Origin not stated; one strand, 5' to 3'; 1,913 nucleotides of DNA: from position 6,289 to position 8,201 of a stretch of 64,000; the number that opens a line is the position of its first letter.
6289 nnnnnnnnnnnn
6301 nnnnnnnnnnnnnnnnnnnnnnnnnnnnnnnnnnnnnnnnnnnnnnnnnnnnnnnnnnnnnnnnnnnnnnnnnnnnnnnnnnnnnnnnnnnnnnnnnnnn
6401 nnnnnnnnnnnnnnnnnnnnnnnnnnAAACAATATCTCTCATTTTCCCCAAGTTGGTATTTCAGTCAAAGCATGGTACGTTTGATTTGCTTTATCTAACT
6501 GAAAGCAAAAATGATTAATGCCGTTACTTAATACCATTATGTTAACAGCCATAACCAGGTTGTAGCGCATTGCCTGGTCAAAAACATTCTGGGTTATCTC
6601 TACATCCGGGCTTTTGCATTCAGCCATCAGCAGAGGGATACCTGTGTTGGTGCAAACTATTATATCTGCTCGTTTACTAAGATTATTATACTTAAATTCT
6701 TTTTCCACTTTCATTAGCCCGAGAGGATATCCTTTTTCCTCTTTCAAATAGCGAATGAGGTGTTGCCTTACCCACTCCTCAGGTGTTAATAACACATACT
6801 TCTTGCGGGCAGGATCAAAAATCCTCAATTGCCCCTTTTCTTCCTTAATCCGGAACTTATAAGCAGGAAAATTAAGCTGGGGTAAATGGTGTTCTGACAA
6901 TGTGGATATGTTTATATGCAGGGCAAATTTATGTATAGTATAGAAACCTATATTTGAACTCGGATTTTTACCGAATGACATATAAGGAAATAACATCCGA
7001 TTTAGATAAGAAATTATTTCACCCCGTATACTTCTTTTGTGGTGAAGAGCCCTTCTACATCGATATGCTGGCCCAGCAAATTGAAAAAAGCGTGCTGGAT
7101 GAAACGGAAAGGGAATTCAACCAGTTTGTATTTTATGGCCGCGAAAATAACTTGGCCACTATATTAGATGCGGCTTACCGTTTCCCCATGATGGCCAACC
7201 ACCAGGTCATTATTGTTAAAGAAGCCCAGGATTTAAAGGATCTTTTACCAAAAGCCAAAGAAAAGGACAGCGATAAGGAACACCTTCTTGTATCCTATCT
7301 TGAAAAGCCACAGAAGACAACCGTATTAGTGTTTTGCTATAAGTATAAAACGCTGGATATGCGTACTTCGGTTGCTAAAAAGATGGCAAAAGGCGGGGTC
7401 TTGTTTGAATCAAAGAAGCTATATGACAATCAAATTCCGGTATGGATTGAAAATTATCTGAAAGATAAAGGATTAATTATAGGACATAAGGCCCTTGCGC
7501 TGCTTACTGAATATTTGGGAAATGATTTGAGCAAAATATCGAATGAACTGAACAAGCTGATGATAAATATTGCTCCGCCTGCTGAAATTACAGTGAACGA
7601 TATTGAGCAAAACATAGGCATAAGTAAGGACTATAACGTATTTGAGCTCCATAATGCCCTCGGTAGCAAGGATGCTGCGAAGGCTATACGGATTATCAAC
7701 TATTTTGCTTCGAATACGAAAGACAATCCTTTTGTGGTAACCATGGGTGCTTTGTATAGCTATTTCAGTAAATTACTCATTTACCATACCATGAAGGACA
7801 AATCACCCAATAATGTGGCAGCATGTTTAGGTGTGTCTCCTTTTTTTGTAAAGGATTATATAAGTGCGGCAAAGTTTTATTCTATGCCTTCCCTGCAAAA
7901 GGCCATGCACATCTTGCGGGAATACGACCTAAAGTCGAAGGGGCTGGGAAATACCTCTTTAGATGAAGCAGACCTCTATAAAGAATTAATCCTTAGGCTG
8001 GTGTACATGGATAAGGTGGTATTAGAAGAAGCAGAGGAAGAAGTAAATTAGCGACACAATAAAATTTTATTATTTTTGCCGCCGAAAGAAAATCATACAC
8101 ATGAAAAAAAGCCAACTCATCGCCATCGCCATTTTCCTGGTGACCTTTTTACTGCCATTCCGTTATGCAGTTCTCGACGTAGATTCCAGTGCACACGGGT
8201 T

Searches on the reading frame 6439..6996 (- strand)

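Call 53: search_protein_families(library=pfam, proteins=[window:6439-6996:-], max_evalue=0.00001)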
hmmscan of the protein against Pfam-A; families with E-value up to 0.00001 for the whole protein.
window:6439-6996:- (185 aa): 2 families
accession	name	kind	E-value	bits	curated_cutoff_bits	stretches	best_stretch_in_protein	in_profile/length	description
PF13588.12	HSDR_N_2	-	2.1e-36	124.8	25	1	72-181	1-110/110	Type I restriction enzyme R protein N terminus (HSDR_N)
PF04313.20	HSDR_N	-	6.5e-06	26.6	25.1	1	100-166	117-191/198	Type I restriction enzyme R protein N terminus (HSDR_N)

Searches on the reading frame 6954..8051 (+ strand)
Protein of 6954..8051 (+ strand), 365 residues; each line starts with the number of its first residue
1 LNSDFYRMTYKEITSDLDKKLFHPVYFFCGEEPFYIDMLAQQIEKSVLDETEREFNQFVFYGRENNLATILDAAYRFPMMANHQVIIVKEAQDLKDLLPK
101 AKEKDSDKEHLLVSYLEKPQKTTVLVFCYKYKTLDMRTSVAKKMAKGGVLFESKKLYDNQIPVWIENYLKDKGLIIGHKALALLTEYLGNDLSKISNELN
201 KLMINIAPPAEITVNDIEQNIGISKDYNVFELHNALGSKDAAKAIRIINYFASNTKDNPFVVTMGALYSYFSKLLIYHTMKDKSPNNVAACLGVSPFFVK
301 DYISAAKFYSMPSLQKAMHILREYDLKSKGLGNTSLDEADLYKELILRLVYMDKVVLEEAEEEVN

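Call 53: search_protein_families(library=pfam, proteins=[window:6954-8051:+], max_evalue=0.00001)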
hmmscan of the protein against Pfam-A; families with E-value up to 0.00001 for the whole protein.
window:6954-8051:+ (365 aa): 2 families
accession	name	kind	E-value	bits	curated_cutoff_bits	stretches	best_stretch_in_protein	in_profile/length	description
PF06144.19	DNA_pol3_delta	-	2.6e-19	69.8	21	1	26-152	1-122/124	DNA polymerase III, delta subunit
PF21694.2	DNA_pol3_delta_C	-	4.2e-10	40.1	27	1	228-329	3-104/121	DNA polymerase III delta subunit, C-terminal domain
